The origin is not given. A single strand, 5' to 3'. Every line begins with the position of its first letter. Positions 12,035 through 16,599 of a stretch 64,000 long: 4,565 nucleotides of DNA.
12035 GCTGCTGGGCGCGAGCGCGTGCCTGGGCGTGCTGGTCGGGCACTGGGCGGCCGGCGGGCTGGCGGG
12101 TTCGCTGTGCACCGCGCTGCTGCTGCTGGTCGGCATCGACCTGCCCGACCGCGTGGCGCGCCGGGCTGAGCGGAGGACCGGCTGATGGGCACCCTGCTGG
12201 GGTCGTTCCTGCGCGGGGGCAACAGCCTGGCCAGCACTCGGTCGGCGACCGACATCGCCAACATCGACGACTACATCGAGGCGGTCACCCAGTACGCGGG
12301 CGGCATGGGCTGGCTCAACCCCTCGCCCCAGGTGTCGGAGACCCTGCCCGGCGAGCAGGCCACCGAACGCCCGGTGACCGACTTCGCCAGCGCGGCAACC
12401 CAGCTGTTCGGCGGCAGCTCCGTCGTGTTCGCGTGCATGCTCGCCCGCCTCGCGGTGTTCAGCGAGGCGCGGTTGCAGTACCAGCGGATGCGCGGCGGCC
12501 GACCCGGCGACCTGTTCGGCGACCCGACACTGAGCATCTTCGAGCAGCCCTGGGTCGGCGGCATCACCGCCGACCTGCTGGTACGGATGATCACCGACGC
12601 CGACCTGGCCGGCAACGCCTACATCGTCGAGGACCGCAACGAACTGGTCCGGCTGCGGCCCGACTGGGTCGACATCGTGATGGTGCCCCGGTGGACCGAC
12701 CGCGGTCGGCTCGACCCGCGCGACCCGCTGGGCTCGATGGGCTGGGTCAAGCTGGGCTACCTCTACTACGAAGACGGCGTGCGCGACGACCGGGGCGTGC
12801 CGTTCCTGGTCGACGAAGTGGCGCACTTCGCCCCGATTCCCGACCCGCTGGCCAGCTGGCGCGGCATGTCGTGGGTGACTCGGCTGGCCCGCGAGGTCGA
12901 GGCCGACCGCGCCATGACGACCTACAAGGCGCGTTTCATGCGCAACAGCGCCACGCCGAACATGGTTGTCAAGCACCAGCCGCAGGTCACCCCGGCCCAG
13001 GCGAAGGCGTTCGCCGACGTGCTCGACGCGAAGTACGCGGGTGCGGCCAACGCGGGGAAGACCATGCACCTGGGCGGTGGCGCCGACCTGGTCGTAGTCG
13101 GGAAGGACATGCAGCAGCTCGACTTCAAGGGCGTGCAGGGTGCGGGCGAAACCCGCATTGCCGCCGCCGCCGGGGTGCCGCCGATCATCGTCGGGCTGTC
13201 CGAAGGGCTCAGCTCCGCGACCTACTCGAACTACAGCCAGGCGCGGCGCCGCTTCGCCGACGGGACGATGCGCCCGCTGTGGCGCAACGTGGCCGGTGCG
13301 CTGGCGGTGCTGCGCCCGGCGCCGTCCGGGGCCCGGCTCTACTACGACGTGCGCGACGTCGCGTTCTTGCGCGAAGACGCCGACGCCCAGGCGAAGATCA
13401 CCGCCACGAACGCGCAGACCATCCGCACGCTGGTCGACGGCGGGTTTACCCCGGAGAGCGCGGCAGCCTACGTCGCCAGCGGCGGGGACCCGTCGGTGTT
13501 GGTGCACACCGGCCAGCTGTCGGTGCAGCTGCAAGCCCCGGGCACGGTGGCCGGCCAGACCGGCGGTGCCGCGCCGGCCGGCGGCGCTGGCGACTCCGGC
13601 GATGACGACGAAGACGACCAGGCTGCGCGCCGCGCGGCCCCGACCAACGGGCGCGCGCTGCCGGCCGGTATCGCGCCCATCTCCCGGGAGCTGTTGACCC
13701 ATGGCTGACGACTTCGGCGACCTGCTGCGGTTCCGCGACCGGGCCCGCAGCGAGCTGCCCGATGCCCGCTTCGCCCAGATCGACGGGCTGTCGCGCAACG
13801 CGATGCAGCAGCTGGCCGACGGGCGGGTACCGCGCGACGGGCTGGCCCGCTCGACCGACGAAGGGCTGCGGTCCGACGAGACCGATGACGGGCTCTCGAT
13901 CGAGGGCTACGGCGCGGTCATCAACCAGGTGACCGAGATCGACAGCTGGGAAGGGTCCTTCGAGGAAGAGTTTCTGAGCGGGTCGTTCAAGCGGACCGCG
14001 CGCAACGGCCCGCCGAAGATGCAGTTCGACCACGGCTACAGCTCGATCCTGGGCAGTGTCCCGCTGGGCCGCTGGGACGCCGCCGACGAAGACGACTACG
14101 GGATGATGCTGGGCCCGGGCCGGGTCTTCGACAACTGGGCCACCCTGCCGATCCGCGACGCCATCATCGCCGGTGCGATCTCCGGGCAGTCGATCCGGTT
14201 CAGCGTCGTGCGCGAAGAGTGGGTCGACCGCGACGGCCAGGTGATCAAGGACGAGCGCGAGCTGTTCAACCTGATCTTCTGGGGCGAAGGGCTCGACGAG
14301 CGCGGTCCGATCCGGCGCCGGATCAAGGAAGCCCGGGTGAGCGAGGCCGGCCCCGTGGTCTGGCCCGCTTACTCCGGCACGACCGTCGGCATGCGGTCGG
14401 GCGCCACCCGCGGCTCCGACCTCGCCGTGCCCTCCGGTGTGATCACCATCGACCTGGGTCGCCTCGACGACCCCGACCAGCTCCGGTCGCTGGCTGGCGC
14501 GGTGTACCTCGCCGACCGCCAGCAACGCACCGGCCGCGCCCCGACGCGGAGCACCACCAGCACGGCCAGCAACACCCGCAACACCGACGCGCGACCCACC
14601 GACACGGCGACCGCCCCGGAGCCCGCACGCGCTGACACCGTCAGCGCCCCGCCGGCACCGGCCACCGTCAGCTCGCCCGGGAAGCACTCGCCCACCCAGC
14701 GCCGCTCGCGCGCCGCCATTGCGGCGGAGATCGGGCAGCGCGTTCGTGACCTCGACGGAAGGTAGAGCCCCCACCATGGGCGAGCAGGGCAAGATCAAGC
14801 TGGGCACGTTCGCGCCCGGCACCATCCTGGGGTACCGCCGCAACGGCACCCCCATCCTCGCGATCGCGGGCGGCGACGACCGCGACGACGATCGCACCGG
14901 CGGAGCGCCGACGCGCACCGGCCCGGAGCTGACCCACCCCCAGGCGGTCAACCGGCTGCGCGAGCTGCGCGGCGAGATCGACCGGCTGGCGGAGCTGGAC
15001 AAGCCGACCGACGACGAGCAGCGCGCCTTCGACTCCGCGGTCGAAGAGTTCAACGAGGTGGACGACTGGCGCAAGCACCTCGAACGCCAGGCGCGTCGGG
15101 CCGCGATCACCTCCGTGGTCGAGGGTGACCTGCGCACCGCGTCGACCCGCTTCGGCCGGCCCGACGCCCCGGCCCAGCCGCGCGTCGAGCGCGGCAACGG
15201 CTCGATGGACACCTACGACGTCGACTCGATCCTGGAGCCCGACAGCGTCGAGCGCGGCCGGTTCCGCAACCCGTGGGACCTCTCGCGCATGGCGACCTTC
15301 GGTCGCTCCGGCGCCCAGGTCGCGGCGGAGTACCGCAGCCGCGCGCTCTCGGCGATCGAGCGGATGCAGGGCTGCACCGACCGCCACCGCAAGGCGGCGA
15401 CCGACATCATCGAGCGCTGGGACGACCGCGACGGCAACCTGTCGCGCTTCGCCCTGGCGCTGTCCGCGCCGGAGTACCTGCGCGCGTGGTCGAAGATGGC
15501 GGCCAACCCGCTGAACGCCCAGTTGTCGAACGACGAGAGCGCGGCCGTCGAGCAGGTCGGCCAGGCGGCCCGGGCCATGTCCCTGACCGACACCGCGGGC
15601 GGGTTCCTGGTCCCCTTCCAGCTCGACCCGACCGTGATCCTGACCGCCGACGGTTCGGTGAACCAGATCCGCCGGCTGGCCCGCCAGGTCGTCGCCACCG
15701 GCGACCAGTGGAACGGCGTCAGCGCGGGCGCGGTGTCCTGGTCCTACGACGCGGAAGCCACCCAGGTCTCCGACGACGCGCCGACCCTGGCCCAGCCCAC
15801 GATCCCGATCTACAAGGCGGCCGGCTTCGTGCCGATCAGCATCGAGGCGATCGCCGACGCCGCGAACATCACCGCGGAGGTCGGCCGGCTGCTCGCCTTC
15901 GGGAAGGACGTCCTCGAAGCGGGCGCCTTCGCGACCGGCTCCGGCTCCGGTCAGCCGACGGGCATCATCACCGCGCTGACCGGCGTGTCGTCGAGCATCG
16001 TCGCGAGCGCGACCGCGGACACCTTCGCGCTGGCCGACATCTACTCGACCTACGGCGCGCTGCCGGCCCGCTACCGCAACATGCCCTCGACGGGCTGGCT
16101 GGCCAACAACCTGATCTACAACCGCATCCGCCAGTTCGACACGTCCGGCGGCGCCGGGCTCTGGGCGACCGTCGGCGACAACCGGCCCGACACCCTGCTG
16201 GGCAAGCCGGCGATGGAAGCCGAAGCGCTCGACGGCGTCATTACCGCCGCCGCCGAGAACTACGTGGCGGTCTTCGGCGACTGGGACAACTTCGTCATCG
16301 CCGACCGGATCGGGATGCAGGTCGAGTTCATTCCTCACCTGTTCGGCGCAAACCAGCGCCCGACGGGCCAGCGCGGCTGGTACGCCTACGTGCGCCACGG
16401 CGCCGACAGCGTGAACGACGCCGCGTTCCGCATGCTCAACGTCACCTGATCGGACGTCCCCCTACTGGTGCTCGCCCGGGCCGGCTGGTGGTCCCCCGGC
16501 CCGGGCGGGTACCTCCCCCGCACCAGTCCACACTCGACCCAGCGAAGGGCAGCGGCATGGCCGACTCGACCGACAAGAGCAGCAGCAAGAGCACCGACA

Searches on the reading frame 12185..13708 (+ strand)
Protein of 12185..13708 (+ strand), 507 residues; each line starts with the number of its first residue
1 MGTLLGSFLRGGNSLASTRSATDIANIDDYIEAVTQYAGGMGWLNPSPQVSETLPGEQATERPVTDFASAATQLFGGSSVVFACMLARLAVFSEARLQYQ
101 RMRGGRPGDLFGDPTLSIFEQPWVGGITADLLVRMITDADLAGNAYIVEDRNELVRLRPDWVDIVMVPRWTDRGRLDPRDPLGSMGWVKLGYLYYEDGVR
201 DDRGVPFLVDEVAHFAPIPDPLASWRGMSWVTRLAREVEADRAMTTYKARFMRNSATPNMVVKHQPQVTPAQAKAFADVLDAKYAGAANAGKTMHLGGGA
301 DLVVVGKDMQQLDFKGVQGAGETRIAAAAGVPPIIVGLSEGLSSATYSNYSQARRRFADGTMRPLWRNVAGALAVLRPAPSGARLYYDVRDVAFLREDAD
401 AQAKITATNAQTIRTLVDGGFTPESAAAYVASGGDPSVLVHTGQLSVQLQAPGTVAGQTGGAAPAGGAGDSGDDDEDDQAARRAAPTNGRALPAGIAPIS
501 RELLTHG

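Call 3: search_protein_families(library=pfam, proteins=[window:12185-13708:+], max_evalue=0.01)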
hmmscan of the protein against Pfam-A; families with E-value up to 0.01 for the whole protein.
window:12185-13708:+ (507 aa): 1 family
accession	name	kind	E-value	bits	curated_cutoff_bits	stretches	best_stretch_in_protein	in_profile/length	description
PF04860.17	Phage_portal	-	2.1e-40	139.3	39.1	1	80-408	2-304/321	Phage portal protein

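Call 4: search_protein_families(library=phrogs, proteins=[window:12185-13708:+], max_evalue=0.001)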
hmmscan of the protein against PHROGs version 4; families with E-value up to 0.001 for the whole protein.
window:12185-13708:+ (507 aa): 3 families
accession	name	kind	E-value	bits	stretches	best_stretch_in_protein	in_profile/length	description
phrog_12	-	head and packaging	4.8e-42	145.8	1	73-454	88-435/646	portal protein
phrog_2662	-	head and packaging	4.4e-35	122.4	1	74-409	63-388/717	portal protein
phrog_5929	-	head and packaging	4.4e-09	37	1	243-408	3-164/228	portal protein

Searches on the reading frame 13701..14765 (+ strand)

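Call 47: search_protein_families(library=phrogs, proteins=[window:13701-14765:+], max_evalue=0.001)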
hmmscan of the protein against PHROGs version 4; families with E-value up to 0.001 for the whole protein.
window:13701-14765:+ (354 aa): 2 families
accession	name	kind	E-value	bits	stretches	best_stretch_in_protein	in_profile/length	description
phrog_80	-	head and packaging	2.6e-26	94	1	55-237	225-383/607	head maturation protease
phrog_10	-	head and packaging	1.3e-23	84.9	1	60-214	17-166/752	major head protein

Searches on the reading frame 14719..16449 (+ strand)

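Call 47: search_protein_families(library=phrogs, proteins=[window:14719-16449:+], max_evalue=0.001)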
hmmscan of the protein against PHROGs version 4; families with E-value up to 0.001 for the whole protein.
window:14719-16449:+ (576 aa): 2 families
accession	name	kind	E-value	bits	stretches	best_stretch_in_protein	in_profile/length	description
phrog_10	-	head and packaging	4e-50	172.5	1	80-575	276-635/752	major head protein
phrog_17162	-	unknown function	6.9e-06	27.2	1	490-574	4-81/85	-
